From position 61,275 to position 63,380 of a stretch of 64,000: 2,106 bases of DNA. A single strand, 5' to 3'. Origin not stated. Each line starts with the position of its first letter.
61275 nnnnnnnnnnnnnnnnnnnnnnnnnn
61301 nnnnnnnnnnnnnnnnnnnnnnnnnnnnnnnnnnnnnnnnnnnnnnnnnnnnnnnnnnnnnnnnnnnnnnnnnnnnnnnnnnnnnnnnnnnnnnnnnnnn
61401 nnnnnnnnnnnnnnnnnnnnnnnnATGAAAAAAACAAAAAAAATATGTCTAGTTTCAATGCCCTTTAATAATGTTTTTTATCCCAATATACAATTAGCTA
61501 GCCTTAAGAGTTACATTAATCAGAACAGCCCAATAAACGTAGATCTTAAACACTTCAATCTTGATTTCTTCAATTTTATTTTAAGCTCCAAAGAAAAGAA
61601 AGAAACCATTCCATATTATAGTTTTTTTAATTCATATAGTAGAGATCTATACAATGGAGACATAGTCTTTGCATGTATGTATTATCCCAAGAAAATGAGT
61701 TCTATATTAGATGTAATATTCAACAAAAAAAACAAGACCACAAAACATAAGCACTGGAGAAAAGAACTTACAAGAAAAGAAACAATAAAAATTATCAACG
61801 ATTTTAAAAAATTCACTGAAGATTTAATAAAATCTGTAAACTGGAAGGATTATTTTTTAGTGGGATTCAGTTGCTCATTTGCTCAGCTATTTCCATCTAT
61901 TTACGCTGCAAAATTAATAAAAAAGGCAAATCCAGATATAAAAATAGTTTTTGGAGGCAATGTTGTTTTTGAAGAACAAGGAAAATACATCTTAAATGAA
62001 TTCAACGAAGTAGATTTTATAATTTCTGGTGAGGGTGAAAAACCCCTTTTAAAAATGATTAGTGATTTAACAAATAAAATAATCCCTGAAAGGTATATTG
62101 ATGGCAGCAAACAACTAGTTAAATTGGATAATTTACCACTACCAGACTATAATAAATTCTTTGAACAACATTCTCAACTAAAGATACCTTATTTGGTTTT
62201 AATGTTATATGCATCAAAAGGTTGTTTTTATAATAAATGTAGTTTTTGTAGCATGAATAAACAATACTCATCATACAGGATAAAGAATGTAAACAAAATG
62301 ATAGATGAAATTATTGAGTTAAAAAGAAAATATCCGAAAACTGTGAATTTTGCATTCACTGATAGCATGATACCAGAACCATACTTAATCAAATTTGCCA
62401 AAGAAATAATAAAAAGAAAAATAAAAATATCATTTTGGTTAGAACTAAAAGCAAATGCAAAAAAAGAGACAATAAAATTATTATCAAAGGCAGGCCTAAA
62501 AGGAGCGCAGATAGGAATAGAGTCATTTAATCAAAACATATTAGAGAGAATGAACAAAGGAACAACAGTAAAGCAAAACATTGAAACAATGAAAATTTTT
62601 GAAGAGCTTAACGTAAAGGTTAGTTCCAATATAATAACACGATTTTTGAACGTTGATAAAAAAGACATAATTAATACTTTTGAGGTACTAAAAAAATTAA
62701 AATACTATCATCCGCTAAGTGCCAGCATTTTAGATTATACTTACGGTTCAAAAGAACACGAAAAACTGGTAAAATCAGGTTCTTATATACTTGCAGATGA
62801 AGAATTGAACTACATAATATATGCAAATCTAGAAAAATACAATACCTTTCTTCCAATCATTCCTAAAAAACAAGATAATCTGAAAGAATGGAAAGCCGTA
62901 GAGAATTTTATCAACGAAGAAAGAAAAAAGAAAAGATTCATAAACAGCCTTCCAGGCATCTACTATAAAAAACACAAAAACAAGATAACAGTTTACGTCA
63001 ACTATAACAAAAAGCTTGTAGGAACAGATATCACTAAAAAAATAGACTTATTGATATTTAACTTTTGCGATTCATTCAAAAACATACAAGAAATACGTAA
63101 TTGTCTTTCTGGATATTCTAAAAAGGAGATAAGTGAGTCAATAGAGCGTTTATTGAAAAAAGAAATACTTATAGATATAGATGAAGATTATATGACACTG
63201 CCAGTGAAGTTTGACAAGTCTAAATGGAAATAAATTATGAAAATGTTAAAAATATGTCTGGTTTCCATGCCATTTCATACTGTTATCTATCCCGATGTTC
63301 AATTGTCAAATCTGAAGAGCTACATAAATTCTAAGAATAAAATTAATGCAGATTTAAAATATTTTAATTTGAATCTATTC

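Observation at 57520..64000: Candidate radical-SAM RiPP gene cluster in an archaeon: ABC-2 transporter, small-peptide genes, rSAM/SPASM enzyme and two cobalamin-domain-like rSAM enzymes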

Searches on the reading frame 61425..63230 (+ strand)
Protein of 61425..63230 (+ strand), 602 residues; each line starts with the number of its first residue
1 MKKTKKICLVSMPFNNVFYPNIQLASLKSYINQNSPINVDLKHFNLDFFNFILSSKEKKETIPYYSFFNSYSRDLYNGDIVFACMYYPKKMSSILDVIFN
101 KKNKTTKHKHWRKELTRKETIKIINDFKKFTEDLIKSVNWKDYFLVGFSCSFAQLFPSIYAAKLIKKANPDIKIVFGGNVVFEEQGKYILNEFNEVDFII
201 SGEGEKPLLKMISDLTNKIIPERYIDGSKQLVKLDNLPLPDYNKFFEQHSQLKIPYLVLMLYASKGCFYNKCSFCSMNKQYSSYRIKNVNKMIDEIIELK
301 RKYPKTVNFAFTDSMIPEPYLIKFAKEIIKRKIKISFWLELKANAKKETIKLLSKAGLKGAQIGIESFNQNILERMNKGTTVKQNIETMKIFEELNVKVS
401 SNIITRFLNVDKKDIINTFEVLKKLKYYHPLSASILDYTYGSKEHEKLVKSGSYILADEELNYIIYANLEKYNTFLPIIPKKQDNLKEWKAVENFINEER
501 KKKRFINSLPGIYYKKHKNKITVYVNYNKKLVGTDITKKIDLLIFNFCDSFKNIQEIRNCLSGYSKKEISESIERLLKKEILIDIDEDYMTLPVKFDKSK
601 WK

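Call 5: search_protein_families(library=pfam, proteins=[window:61425-63230:+], max_evalue=0.01)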
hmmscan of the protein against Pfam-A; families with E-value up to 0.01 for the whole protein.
window:61425-63230:+ (602 aa): 2 families
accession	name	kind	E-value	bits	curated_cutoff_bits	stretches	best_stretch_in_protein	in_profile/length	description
PF04055.27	Radical_SAM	-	2.2e-16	60.9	29.5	1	264-420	4-164/166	Radical SAM superfamily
PF02310.24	B12-binding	-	1.5e-07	31.7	32.1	1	130-208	39-117/121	B12 binding domain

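Call 6: search_protein_families(library=ncbifam, proteins=[window:61425-63230:+], max_evalue=0.01)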
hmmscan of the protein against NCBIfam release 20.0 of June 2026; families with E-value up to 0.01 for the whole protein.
window:61425-63230:+ (602 aa): 18 families
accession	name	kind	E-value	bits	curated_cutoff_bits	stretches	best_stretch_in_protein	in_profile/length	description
TIGR03975.1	rSAM_ocin_1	subfamily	1.6e-79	268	281.85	1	7-594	1-606/606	RiPP maturation radical SAM C-methyltransferase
TIGR02026.1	BchE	equivalog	1.9e-25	89.7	481.35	1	259-439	195-376/497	magnesium-protoporphyrin IX monomethyl ester anaerobic oxidative cyclase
TIGR03471.1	HpnJ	equivalog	1.1e-22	80.6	577.6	1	141-458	67-396/472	hopanoid biosynthesis associated radical SAM protein HpnJ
TIGR04072.2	rSAM_ladder_B12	equivalog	4.4e-22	78.3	360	1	163-425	91-349/443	lipid biosynthesis B12-binding/radical SAM protein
TIGR04479.1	bcpD_PhpK_rSAM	subfamily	7e-19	67.6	600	1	118-425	86-409/504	PhpK family radical SAM P-methyltransferase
TIGR04367.1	HpnR_B12_rSAM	equivalog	9e-16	57.5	650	1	130-405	48-333/490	hopanoid C-3 methylase HpnR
TIGR04385.1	B12_rSAM_cofa1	equivalog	1.6e-15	57.3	450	1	156-475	84-420/438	B12 lower ligand biosynthesis radical SAM protein BzaD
NF050148.1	rSAM_ApyD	equivalog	2.1e-14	52.9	750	1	148-422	83-363/645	RiPP biosynthesis radical SAM protein ApyD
TIGR04014.1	B12_SAM_MJ_0865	equivalog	9.7e-12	44.4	360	1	363-426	274-337/434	methyl-coenzyme M reductase glutamine C-methyltransferase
NF038361.1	rSAM_Sden_1168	equivalog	1.2e-10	40.6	575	1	132-453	130-478/560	Sden_1168 family B12-binding radical SAM P-methyltransferase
TIGR04013.1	B12_SAM_MJ_1487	hypoth_equivalog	2.1e-08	33.4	251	1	161-426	59-334/382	TIGR04013 family B12-binding domain/radical SAM domain-containing protein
NF040542.1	rSAM_RCCLKC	equivalog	4.6e-08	32.6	450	1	145-416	51-341/423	arsinothricin biosynthesis radical SAM protein ArsL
NF033712.0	B12_rSAM_KedN5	subfamily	5.7e-08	31.4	700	1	161-219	81-138/624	KedN5 family methylcobalamin-dependent radical SAM C-methyltransferase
TIGR04295.1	B12_rSAM_oligo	hypoth_equivalog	8.3e-08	31.3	400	1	260-384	202-320/422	TIGR04295 family B12-binding domain-containing radical SAM protein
TIGR01211.1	ELP3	subfamily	5.7e-05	21.8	350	1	345-425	204-284/522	tRNA uridine(34) 5-carboxymethylaminomethyl modification radical SAM/GNAT enzyme Elp3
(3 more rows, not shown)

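Call 9: find_homologous_proteins(query=window:61425-63230:+, max_evalue=1e-10)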
Query window:61425-63230:+ (602 aa): 43 proteins with E <= 1e-10 among 8000 candidates.
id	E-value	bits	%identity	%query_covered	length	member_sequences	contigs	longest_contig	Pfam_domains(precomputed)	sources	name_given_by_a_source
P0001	0.0e+0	1327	100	100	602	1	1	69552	PF04055.28,PF02310.25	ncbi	ncbi:MAG: radical SAM protein [Nanoarchaeota archaeon]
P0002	3.7e-147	510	51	83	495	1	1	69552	PF04055.28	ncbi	ncbi:MAG: radical SAM protein, partial [Nanoarchaeota archaeon]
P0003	1.2e-141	491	43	99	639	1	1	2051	PF04055.28,PF02310.25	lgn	-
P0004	1.9e-60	223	29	97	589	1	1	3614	PF04055.28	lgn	-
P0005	1.9e-56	210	34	73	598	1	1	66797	PF04055.28,PF02310.25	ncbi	-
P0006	7.6e-51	192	26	98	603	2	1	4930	PF04055.28,PF02310.25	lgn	-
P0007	4.7e-49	186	30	97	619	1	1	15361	PF04055.28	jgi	jgi:ribosomal peptide maturation radical SAM protein 1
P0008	2.6e-48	183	28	99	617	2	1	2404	PF04055.28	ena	-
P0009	4.1e-48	183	28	99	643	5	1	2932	PF04055.28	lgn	-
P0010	8.9e-48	181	28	99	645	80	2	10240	PF04055.28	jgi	-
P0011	1.6e-46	177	33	73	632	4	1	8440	PF04055.28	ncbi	-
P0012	9.8e-45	171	31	74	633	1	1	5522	PF04055.28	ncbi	-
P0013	3.3e-44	170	26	99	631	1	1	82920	PF04055.28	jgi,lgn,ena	-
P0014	5.2e-44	169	27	99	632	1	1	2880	PF04055.28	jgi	jgi:ribosomal peptide maturation radical SAM protein 1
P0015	1.9e-43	167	27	100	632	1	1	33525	PF04055.28,PF02310.25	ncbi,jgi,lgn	-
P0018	7.1e-37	145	27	98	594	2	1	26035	PF04055.28,PF02310.25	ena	-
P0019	4.7e-26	110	26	71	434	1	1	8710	PF04055.28,PF02310.25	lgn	-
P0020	7.9e-25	106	30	62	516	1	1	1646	PF04055.28,PF02310.25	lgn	-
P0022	1.0e-24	105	32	40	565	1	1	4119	PF04055.28,PF02310.25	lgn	-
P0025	3.8e-21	93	29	58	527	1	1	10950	PF04055.28,PF02310.25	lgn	-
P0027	5.6e-18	83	29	45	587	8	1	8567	PF04055.28,PF02310.25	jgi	-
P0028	6.3e-18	83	26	50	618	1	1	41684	PF04055.28,PF02310.25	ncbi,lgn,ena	-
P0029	1.7e-16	78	23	70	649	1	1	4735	PF04055.28,PF02310.25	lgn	-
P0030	1.5e-15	75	26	45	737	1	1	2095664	PF04055.28,PF02310.25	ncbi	ncbi:B12-binding domain-containing radical SAM protein [Spirosoma jeollabukense]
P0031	2.5e-15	74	32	37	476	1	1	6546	PF04055.28,PF02310.25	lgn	-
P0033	7.4e-15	73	26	47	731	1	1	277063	PF04055.28,PF02310.25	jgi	jgi:hypothetical protein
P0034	9.8e-15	72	26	47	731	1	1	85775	PF04055.28,PF02310.25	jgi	jgi:hypothetical protein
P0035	1.4e-14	72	26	47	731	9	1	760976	PF04055.28,PF02310.25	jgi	jgi:hypothetical protein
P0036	1.5e-14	72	30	43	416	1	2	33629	PF02310.25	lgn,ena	-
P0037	1.5e-14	72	26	47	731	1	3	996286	PF04055.28,PF02310.25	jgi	jgi:hypothetical protein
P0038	9.6e-14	69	24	48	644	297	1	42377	PF04055.28,PF02310.25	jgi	jgi:radical SAM superfamily enzyme YgiQ (UPF0313 family)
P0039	1.7e-13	68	25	51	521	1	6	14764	PF04055.28,PF02310.25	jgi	jgi:radical SAM superfamily enzyme YgiQ (UPF0313 family)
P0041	6.1e-12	63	23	65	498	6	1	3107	PF04055.28,PF02310.25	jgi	jgi:anaerobic magnesium-protoporphyrin IX monomethyl ester cyclase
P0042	7.0e-12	63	27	41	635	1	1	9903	PF04055.28,PF13311.12,PF02310.25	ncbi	-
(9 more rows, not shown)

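Call 11: find_encoding_contigs(protein=P0001, flank=10000, max_places=3)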
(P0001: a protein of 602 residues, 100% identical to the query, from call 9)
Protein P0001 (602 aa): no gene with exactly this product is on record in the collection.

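Call 12: find_encoding_contigs(protein=P0005, flank=10000, max_places=3)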
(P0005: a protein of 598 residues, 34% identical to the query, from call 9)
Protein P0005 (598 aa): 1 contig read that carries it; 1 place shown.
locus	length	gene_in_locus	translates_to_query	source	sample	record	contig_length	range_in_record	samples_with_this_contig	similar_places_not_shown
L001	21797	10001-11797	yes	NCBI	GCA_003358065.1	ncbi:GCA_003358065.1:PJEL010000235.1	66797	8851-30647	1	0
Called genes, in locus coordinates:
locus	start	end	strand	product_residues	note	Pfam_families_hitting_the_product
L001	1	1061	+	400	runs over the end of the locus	PF01966:HD, PF13286:HD_assoc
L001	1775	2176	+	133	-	PF22740:PapZ_C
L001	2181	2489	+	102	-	-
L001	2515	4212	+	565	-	PF03109:ABC1, PF27536:UbiB_helical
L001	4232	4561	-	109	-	PF07027:DUF1318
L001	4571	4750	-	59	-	PF13617:Lipoprotein_19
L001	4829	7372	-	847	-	PF11739:YdbH-like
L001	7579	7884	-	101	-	-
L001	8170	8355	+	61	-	-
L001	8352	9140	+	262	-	PF01177:Asp_Glu_race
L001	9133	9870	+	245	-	PF03548:LolA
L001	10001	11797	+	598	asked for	PF02310:B12-binding (weak), PF04055:Radical_SAM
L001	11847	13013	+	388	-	PF17092:PCB_OB (faint), PF21710:Spt6_S1 (faint), PF13509:S1_2 (faint), PF00575:S1, PF23459:S1_RRP5 (weak)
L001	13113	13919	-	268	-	PF08032:SpoU_sub_bind, PF00588:SpoU_methylase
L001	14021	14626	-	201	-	PF00625:Guanylate_kin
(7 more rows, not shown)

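Call 20: find_related_loci(query=A2, collection=metagenome_contigs, flank=10000)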
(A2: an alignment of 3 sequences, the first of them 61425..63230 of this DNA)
Query A2 (602 aa) in metagenome_contigs; peptide patterns used: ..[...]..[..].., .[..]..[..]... (x = any residue, [..] = any of these).
600 stretches matched a pattern (row limit reached: there are more); 23 encode a relative of the query (tblastn E <= 1e-3); 23 distinct loci.
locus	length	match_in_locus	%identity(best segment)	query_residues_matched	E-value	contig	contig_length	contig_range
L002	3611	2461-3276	27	146-399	2e-23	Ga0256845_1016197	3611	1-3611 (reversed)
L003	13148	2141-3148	27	152-455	1e-22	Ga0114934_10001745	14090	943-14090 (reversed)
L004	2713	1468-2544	27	163-521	2e-22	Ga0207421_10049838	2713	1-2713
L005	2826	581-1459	26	146-425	2e-20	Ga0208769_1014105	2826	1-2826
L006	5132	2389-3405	25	146-452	5e-20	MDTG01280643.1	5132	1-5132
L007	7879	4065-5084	25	146-452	3e-18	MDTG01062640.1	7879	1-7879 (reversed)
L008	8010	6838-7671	25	162-425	9e-18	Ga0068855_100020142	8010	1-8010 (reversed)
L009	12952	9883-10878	25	141-461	1e-17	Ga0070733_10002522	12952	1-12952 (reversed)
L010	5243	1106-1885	26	163-404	2e-17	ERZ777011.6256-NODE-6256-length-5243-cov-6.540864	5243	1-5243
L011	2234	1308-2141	25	162-425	1e-16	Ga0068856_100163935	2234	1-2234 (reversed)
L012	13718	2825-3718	28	145-431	1e-15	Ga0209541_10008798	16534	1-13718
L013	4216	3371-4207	24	162-418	3e-15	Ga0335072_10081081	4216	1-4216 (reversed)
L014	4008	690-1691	28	126-452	8e-14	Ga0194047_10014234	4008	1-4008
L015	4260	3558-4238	29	132-337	4e-13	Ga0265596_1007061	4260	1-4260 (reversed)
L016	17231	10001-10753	27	145-389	5e-12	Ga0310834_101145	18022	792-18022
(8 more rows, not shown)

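Call 21: find_related_loci(query=A2, collection=genome_contigs, flank=10000)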
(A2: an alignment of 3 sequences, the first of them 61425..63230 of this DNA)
Query A2 (602 aa) in genome_contigs; peptide patterns used: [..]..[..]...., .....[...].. (x = any residue, [..] = any of these).
93 stretches matched a pattern; 6 encode a relative of the query (tblastn E <= 1e-3); 6 distinct loci.
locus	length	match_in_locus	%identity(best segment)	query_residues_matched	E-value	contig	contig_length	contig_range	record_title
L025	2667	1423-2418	27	128-448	7e-26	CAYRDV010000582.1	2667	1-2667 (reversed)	MAG TPA_asm: uncultured Candidatus Sericytochromatia bacterium isolate binchicken_co248_139 genome assembly, contig: NOD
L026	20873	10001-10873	25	152-427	8e-26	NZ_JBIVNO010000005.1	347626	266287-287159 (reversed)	Streptomyces sp. NPDC093261 NPDC093261_173_B9.ctg-0005, whole genome shotgun sequence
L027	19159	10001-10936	30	128-428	4e-25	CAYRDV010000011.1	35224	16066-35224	MAG TPA_asm: uncultured Candidatus Sericytochromatia bacterium isolate binchicken_co248_139 genome assembly, contig: NOD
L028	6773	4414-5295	25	145-424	5e-22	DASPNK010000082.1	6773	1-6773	MAG TPA_asm: Planctomycetota bacterium isolate SMAG_U12119 k141_241979, whole genome shotgun sequence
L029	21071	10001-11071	26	145-482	2e-18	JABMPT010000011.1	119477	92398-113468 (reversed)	MAG: Candidatus Woesearchaeota archaeon isolate bin.69 k141_5758799, whole genome shotgun sequence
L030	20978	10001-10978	24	130-441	9e-18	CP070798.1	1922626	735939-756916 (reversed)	MAG: Thermoplasmatales archaeon isolate bin14 chromosome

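Call 28: search_solved_structures(query=window:61425-63230:+, max_evalue=0.001, show_alignments=1)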
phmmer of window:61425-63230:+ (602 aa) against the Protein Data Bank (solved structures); distinct sequences matched with E-value up to 0.001: 1.
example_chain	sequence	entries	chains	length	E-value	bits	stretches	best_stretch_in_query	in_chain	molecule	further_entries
5ul2_A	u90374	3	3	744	4.1e-06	28.9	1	258-404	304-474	OxsB protein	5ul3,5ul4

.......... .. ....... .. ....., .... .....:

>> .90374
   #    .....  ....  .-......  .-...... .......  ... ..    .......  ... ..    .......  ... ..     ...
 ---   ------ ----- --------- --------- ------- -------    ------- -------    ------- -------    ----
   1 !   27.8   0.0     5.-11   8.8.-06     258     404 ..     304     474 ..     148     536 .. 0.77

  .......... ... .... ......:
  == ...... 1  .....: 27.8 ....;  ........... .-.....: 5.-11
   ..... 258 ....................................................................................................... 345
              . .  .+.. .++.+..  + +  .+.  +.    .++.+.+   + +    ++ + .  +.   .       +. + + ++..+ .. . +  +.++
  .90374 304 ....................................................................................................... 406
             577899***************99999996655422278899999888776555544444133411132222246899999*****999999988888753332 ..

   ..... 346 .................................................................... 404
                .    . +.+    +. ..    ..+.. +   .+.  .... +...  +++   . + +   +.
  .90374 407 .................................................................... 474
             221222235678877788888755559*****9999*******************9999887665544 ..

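Call 38: find_encoding_contigs(protein=P0003, flank=10000, max_places=3)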
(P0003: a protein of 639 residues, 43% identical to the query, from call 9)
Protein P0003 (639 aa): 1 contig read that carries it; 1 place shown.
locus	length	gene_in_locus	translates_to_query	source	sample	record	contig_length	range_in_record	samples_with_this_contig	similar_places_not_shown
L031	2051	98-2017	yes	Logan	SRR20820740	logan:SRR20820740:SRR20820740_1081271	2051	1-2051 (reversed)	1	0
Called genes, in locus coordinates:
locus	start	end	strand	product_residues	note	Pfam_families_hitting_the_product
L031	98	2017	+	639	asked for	PF02310:B12-binding (weak), PF04055:Radical_SAM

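Call 39: find_encoding_contigs(protein=P0004, flank=10000, max_places=3)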
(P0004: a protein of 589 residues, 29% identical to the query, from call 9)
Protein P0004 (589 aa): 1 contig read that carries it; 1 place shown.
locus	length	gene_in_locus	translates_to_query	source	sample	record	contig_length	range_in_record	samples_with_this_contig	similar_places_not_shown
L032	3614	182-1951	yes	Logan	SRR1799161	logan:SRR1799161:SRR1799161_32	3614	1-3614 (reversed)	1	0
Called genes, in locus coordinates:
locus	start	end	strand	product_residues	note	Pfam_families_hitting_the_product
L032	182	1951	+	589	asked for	PF04055:Radical_SAM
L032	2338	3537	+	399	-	PF23459:S1_RRP5 (faint), PF00575:S1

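Call 40: find_encoding_contigs(protein=P0007, flank=10000, max_places=3)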
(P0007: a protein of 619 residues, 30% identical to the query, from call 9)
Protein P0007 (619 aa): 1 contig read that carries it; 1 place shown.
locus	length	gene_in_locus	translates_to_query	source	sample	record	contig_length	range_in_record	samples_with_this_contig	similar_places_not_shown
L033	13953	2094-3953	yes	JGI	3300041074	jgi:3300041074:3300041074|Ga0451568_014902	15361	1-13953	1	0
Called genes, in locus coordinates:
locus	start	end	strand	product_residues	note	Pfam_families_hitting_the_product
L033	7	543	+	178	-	PF17892:Cadherin_5 (weak), PF17963:Big_9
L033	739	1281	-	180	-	PF05728:UPF0227, PF00561:Abhydrolase_1 (weak), PF12146:Hydrolase_4 (faint)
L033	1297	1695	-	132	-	PF01894:YjbQ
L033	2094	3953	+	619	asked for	PF04055:Radical_SAM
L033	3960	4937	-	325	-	PF01047:MarR (faint), PF12802:MarR_2 (faint), PF13404:HTH_AsnC-type, PF13412:HTH_24, PF12840:HTH_20 (faint), PF22451:NirdL-like_HTH (faint), PF13404:HTH_AsnC-type, PF13412:HTH_24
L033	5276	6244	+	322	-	-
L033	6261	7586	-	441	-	PF08495:FIST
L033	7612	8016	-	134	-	-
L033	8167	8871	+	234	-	PF00730:HhH-GPD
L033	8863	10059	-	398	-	PF22606:Cdc6-ORC-like_ATPase_lid (faint), PF05621:TniB, PF13191:AAA_16, PF01637:ATPase_2 (weak), PF00004:AAA (weak), PF13401:AAA_22, PF22703:Cdc6_lid, PF09079:WHD_Cdc6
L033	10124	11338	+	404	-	PF01896:DNA_primase_S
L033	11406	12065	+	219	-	PF22090:Gins51_C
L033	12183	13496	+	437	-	PF02675:AdoMet_dc, PF17284:Spermine_synt_N, PF01564:Spermine_synth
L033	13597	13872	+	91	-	PF00935:Ribosomal_L44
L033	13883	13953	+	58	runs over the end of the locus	PF01667:Ribosomal_S27e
